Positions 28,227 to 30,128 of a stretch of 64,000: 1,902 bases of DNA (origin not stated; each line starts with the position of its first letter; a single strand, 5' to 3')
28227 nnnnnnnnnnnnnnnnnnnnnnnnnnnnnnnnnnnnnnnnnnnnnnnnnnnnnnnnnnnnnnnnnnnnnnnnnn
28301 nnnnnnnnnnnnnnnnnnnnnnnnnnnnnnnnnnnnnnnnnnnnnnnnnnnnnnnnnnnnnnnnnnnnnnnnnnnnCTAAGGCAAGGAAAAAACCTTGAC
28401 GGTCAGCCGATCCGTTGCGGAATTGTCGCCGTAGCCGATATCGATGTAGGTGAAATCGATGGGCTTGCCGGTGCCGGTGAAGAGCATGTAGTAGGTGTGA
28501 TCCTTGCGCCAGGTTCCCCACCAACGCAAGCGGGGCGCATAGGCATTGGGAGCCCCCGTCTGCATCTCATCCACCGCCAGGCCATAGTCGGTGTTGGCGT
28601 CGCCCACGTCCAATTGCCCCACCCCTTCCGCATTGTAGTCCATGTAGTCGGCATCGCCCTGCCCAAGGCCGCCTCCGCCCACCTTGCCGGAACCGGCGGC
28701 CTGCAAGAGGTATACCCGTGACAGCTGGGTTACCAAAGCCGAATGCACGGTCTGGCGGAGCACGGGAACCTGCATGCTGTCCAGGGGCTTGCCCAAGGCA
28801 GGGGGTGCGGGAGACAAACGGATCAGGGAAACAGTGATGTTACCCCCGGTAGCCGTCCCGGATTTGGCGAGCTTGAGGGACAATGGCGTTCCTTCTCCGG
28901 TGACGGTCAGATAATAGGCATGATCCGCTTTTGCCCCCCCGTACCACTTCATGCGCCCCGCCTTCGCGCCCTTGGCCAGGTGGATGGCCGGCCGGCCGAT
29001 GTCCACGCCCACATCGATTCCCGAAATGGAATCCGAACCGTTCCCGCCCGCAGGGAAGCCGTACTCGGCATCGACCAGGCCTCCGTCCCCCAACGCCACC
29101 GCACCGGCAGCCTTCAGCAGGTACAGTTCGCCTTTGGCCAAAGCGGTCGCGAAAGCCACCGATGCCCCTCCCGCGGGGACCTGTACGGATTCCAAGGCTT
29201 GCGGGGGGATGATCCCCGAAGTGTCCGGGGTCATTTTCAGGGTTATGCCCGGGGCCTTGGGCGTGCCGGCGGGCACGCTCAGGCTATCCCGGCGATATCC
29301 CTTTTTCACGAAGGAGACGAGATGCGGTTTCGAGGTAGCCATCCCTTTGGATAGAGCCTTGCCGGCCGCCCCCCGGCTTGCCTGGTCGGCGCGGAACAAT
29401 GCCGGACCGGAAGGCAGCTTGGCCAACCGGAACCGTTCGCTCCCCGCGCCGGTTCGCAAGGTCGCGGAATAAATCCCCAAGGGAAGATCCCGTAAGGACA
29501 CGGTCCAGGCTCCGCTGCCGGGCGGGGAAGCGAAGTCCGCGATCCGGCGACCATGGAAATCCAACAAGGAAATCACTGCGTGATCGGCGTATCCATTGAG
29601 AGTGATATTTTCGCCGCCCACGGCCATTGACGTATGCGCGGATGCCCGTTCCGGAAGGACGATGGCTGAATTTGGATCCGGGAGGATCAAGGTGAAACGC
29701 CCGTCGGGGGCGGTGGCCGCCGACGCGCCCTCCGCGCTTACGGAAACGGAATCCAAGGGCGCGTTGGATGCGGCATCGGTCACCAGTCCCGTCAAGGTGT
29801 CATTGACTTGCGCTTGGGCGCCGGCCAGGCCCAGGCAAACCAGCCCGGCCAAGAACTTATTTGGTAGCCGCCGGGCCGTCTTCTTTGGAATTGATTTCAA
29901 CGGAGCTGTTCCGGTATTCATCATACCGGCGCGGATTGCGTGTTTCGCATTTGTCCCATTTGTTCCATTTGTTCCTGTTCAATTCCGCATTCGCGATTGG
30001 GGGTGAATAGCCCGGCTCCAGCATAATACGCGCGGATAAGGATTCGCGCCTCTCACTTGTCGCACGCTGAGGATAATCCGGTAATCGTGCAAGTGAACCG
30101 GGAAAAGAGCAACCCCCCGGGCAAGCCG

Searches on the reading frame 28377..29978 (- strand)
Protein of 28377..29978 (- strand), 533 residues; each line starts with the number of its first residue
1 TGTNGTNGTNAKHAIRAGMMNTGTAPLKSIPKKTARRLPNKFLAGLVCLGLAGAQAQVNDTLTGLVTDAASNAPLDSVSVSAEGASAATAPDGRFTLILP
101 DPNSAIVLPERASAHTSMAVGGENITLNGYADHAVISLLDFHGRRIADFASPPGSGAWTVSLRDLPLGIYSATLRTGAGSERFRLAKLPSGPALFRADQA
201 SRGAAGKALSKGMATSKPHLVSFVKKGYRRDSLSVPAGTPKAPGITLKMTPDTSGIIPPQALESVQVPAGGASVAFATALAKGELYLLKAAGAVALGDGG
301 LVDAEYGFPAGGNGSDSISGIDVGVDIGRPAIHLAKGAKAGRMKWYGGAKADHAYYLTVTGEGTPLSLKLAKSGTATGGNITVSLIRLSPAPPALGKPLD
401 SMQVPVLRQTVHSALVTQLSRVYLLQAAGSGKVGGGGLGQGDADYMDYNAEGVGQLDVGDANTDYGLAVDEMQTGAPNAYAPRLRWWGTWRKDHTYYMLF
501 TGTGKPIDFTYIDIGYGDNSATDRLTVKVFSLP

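Call 12: search_protein_families(library=pfam, proteins=[window:28377-29978:-], max_evalue=0.01)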
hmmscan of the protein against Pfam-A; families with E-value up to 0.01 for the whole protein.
window:28377-29978:- (533 aa): 0 families

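Call 21: search_protein_families(library=ncbifam, proteins=[window:28377-29978:-], max_evalue=1)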
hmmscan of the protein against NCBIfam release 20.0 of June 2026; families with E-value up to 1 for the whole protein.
window:28377-29978:- (533 aa): 1 family
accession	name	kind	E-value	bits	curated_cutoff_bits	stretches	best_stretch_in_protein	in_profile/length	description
TIGR04183.1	Por_Secre_tail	domain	0.18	11.8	23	1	125-187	12-71/72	T9SS type A sorting domain-containing protein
